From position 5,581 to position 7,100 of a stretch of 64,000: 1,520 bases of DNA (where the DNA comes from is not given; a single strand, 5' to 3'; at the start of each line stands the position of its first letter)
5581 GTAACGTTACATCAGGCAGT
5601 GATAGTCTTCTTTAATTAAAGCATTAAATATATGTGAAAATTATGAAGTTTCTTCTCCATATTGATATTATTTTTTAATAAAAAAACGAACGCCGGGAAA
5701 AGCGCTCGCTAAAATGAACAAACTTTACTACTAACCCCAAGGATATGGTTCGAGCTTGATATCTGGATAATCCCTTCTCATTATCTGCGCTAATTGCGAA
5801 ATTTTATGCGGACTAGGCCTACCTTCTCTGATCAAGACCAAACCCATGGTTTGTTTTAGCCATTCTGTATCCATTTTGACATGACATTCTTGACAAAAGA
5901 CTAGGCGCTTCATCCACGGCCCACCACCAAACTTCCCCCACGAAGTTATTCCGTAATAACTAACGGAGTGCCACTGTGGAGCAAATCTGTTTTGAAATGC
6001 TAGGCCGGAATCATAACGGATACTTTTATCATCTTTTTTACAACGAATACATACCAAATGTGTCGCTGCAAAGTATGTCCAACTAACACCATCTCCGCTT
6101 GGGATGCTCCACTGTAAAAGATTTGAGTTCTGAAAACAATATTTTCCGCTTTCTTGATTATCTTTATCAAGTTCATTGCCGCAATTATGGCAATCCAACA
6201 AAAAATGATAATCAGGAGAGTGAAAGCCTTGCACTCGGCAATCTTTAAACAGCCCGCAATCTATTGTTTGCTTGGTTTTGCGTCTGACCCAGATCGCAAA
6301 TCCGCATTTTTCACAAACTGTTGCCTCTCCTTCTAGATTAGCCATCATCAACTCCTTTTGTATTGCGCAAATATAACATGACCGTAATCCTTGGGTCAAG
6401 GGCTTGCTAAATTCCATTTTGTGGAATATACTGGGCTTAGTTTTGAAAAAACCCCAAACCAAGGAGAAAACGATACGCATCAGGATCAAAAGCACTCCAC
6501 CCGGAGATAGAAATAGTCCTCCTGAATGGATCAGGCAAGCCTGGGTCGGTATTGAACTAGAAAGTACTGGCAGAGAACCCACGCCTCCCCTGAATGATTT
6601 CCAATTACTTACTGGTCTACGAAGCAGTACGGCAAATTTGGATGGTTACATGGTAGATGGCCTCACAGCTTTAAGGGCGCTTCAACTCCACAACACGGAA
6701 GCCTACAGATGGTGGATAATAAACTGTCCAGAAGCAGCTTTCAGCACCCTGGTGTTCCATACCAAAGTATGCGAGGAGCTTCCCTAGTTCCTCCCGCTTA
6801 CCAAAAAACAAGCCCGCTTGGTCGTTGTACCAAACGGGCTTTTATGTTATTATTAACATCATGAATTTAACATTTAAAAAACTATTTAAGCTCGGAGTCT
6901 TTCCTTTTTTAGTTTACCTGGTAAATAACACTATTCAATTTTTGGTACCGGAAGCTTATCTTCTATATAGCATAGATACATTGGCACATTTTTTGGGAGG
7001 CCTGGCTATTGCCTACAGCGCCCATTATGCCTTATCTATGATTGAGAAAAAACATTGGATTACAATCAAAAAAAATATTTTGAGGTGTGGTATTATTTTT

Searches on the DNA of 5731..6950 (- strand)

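Call 4: search_rna_families(source=window, start=6250, end=6950, threshold=evalue, max_evalue=10, show_alignments=5)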
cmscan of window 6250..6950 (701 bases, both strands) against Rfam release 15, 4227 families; matches with E-value up to 10: 10.
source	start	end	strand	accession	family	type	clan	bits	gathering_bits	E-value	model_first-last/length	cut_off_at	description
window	6830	6914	-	RF02896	S774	Gene; sRNA;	-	26.7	48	0.44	1-95/95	no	Staphylococcus sRNA 774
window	6805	6939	-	RF01470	rli38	Gene; sRNA;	-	24.8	49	0.44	1-150/150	no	Listeria sRNA rli38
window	6802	6894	-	RF04312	trpB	Cis-reg;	-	22.8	59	1.1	1-107/107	no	trpB ncRNA motif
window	6810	6871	-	RF02844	RefA9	Gene; antisense;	-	20.5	49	1.5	1-64/64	no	Enterococcus sRNA A9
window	6846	6929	+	RF00477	snosnR66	Gene; snRNA; snoRNA; CD-box;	-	19.5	65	3.5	1-104/104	no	Small nucleolar RNA snR66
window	6841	6865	+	RF04044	mir-7939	Gene; miRNA;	-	17.2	75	1.2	18-42/61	no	mir-7939 microRNA precursor family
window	6803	6872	-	RF01859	Phe_leader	Cis-reg; leader;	-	16.1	55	7.5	1-125/125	no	Phenylalanine leader peptide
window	6799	6874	-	RF02067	STnc310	Gene; sRNA;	-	16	40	3.5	1-61/61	no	Salmonella enterica sRNA STnc310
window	6803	6879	-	RF00506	Thr_leader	Cis-reg; leader;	-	13.9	55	9.3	1-118/118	no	Threonine operon leader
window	6250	6371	-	RF02504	Atu_L1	Gene; sRNA;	-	11.8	60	4.6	1-107/174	3'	Rhizobiales sRNA Atu_L1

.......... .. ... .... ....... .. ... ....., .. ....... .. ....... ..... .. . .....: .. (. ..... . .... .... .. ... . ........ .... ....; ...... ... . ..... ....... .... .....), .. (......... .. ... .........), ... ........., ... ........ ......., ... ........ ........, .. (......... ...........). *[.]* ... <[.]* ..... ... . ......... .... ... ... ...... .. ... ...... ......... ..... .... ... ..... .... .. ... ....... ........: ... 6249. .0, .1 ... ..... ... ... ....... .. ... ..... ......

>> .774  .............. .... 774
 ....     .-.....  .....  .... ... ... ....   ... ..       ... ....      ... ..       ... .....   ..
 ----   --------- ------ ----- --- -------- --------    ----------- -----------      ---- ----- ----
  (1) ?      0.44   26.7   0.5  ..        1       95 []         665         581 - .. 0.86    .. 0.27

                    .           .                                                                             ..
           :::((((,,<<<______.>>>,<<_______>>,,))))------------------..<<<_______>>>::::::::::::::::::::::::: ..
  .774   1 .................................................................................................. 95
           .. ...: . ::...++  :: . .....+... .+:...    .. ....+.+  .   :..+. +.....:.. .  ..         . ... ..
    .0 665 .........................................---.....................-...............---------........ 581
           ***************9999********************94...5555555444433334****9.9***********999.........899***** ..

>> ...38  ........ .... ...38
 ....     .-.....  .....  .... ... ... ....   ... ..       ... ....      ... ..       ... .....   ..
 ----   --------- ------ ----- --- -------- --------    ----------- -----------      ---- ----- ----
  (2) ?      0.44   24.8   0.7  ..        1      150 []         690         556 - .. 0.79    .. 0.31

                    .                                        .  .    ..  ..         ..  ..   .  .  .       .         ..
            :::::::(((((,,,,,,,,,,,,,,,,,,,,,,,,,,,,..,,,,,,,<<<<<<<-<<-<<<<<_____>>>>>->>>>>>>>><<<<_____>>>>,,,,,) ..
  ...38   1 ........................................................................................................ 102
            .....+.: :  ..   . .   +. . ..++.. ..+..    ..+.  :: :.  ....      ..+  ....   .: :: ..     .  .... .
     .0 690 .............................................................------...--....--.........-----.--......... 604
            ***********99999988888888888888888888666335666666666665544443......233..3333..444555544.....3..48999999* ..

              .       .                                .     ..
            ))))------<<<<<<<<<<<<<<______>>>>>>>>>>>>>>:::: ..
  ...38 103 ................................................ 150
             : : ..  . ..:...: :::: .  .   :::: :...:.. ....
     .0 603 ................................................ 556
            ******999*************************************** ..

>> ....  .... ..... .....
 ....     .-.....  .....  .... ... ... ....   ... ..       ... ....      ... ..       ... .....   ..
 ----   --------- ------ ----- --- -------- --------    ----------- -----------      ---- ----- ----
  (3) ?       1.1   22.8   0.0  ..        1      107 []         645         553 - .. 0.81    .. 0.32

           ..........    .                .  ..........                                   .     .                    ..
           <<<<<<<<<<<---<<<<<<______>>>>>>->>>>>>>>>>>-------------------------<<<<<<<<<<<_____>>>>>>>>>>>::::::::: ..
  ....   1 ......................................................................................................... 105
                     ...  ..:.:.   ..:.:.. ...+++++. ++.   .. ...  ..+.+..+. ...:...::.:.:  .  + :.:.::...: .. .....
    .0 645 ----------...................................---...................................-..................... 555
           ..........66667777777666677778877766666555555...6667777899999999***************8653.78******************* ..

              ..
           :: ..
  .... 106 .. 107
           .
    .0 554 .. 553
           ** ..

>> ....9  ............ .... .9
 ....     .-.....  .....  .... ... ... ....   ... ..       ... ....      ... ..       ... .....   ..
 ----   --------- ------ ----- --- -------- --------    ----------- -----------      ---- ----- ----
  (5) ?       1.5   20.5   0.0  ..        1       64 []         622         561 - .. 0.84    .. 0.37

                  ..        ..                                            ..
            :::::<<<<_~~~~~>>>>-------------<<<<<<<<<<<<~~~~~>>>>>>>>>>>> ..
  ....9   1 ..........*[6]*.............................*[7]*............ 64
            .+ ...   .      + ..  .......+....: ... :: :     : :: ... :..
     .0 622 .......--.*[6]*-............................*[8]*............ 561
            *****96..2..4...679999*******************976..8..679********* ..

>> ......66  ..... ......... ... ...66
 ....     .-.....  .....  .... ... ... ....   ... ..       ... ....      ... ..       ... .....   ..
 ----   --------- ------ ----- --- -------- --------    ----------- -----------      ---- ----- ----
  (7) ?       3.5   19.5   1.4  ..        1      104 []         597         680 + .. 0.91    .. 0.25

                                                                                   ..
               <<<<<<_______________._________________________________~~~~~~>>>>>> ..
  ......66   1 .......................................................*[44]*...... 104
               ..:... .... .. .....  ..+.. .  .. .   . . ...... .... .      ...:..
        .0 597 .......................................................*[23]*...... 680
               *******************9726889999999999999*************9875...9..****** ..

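Call 65: search_rna_families(sources=[L002, L004, L005, L007, L009, L010, L011, L012, L013], threshold=gathering)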
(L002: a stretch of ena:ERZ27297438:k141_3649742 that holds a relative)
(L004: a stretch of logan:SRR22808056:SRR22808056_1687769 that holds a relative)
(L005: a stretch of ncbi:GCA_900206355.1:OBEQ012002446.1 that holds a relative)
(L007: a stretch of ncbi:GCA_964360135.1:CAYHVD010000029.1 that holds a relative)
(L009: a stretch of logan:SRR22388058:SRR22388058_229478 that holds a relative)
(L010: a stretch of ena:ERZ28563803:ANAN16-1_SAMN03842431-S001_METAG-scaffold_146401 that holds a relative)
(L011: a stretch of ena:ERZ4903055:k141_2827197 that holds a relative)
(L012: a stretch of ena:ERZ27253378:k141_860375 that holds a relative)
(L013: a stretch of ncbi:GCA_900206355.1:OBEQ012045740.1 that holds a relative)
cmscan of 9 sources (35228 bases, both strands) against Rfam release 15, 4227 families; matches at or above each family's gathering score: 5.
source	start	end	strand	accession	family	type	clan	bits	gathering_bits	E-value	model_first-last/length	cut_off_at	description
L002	5177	5250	-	RF00005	tRNA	Gene; tRNA;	CL00001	66.8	29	1.3e-12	1-71/71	no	tRNA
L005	1629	1702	+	RF00005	tRNA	Gene; tRNA;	CL00001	66.8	29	1.3e-12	1-71/71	no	tRNA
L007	3235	3308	-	RF00005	tRNA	Gene; tRNA;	CL00001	66.8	29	1.3e-12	1-71/71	no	tRNA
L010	2214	2287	-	RF00005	tRNA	Gene; tRNA;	CL00001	66.8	29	1.3e-12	1-71/71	no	tRNA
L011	1116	1189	-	RF00005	tRNA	Gene; tRNA;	CL00001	66.8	29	1.3e-12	1-71/71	no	tRNA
